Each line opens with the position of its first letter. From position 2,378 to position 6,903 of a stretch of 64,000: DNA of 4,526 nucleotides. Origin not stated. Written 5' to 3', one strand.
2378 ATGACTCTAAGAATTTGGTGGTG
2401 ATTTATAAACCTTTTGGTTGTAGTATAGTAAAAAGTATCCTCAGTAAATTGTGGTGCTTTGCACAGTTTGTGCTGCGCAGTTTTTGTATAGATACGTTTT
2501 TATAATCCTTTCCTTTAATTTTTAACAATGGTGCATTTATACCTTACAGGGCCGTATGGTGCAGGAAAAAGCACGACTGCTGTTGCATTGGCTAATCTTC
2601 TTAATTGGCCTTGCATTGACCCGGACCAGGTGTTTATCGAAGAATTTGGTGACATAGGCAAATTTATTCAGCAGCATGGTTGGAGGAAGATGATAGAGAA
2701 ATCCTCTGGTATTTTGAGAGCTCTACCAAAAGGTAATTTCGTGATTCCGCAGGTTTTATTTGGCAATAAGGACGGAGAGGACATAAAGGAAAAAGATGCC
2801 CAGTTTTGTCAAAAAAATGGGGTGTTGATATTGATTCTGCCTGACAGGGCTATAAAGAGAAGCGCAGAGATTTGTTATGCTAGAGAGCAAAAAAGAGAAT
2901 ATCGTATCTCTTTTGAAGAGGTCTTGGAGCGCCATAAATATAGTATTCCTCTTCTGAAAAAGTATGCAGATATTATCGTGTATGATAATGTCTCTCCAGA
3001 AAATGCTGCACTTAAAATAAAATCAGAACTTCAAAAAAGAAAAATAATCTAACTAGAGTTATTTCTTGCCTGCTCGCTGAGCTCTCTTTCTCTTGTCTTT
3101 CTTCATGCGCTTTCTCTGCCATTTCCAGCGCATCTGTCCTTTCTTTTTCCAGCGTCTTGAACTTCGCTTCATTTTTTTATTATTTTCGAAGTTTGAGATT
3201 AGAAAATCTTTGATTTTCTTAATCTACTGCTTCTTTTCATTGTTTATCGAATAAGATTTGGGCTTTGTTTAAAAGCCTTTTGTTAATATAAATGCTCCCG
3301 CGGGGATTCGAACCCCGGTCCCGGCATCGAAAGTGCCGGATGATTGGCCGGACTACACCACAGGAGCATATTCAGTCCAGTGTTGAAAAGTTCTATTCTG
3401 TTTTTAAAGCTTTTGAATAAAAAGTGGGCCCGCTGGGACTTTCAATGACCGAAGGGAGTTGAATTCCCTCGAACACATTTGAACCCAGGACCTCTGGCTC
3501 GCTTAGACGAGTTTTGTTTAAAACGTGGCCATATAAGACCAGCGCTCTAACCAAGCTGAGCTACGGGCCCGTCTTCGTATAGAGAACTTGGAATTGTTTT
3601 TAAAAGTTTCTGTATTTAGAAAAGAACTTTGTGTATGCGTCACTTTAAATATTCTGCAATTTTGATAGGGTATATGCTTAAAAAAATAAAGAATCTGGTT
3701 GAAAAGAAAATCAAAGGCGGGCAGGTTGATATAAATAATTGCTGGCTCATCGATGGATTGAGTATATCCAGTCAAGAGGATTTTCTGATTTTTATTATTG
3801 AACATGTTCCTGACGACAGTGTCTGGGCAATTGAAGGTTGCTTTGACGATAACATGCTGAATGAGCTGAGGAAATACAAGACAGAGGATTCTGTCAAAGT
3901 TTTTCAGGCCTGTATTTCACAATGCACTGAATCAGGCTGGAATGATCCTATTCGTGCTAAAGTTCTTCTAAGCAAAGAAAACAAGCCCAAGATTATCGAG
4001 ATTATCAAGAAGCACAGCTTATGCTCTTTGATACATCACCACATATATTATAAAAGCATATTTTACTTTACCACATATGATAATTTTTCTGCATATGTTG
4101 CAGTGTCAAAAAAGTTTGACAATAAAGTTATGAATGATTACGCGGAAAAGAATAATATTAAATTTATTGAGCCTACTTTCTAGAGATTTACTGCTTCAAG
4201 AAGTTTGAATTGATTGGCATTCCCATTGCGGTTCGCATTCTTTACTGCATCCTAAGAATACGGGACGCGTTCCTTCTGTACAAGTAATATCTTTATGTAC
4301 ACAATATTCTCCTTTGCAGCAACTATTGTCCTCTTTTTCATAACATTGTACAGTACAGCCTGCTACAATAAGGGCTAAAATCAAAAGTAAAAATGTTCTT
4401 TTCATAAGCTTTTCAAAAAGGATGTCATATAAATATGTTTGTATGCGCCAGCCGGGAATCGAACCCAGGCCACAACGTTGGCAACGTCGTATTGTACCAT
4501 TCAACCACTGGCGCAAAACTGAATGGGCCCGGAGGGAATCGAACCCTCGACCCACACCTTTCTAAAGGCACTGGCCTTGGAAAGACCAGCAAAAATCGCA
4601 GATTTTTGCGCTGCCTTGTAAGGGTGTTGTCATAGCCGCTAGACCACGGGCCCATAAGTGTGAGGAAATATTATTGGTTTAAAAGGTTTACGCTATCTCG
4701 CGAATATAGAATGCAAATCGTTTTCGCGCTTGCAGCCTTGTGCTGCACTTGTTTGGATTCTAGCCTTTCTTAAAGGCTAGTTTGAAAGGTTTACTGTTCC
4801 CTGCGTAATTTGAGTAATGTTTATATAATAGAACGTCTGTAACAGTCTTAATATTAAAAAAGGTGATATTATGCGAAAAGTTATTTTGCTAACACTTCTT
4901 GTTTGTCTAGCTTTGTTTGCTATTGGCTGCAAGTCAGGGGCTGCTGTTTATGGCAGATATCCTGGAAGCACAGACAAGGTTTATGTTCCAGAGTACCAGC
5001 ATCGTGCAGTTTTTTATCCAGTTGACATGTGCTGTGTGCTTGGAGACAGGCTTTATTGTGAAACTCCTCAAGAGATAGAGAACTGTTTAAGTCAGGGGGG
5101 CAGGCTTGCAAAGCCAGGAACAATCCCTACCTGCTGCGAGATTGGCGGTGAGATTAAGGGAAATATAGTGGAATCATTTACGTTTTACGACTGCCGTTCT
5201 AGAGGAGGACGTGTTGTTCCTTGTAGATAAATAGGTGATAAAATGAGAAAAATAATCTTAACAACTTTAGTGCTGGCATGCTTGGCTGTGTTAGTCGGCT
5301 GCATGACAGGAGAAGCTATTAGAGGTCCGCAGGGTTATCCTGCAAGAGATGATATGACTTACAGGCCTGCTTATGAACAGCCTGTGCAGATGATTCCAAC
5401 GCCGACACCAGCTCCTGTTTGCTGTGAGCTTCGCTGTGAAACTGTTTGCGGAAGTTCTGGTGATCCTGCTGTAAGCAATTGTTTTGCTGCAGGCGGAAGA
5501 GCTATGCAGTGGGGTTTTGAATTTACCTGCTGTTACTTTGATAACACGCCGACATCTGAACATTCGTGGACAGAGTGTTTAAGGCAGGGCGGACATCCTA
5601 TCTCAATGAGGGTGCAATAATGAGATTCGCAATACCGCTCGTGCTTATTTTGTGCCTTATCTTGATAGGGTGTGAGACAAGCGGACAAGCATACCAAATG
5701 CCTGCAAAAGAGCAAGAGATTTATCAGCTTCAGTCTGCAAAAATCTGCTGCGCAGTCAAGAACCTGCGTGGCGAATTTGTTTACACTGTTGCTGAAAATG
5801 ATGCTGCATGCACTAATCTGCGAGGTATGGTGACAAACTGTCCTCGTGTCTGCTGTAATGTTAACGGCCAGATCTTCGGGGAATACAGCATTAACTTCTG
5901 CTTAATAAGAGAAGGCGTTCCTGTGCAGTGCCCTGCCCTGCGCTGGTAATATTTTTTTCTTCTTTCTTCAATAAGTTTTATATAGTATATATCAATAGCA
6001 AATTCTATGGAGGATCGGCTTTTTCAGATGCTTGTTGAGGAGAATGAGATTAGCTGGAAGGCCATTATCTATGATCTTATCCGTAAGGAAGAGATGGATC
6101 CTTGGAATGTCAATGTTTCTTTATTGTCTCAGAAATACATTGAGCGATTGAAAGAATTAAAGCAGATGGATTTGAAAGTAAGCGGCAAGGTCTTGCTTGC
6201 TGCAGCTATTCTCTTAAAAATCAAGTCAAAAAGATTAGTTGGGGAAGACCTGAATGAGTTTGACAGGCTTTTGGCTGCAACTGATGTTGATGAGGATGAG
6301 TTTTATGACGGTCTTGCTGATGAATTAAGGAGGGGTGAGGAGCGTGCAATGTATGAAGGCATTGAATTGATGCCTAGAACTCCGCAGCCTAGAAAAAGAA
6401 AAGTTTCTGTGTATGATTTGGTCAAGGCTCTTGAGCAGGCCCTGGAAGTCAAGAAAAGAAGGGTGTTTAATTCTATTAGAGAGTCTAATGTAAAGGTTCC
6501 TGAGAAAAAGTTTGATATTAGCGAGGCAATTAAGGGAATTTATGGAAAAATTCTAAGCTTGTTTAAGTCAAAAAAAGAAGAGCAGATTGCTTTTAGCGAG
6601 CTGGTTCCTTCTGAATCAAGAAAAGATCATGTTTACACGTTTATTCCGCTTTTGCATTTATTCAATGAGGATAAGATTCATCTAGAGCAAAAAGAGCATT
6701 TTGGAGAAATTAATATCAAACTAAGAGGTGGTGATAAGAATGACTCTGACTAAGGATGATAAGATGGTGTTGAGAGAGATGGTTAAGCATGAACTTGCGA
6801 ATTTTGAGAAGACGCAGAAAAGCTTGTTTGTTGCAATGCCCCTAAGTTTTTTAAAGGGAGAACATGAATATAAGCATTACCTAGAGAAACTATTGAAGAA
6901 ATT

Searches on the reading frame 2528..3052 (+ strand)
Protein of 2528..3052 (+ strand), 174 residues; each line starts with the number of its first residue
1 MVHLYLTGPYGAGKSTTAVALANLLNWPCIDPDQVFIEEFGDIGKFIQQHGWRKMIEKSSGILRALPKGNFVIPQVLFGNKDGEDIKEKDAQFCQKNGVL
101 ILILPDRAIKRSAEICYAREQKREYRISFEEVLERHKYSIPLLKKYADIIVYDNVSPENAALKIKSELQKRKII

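Call 34: search_protein_families(library=pfam, proteins=[window:2528-3052:+])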
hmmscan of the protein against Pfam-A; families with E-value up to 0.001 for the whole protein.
window:2528-3052:+ (174 aa): 2 families
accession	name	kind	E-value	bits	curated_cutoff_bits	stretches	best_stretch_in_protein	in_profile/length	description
PF01202.28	SKI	-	1.2e-09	38.9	22.1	1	11-168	2-158/159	Shikimate kinase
PF13521.12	AAA_28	-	0.00041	21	27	0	5-30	3-28/164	AAA domain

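Call 40: find_homologous_proteins(query=window:2528-3052:+, max_evalue=1e-10)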
Query window:2528-3052:+ (174 aa): 1 proteins with E <= 1e-10 among 190 candidates.
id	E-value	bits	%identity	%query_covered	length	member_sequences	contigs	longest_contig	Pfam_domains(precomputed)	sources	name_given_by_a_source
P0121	7.9e-106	369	95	100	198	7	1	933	PF01202.29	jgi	jgi:shikimate kinase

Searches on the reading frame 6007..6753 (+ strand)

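Call 34: search_protein_families(library=pfam, proteins=[window:6007-6753:+])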
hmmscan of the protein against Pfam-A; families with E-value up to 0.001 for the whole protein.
window:6007-6753:+ (248 aa): 2 families
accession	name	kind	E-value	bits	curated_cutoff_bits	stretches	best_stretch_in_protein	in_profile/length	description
PF02616.19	SMC_ScpA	-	7.6e-18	65.8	24.6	1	24-238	1-230/232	Segregation and condensation protein ScpA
PF04824.21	Rad21_Rec8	-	0.00015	21.5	22.7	1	191-239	3-51/55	Conserved region of Rad21 / Rec8 like protein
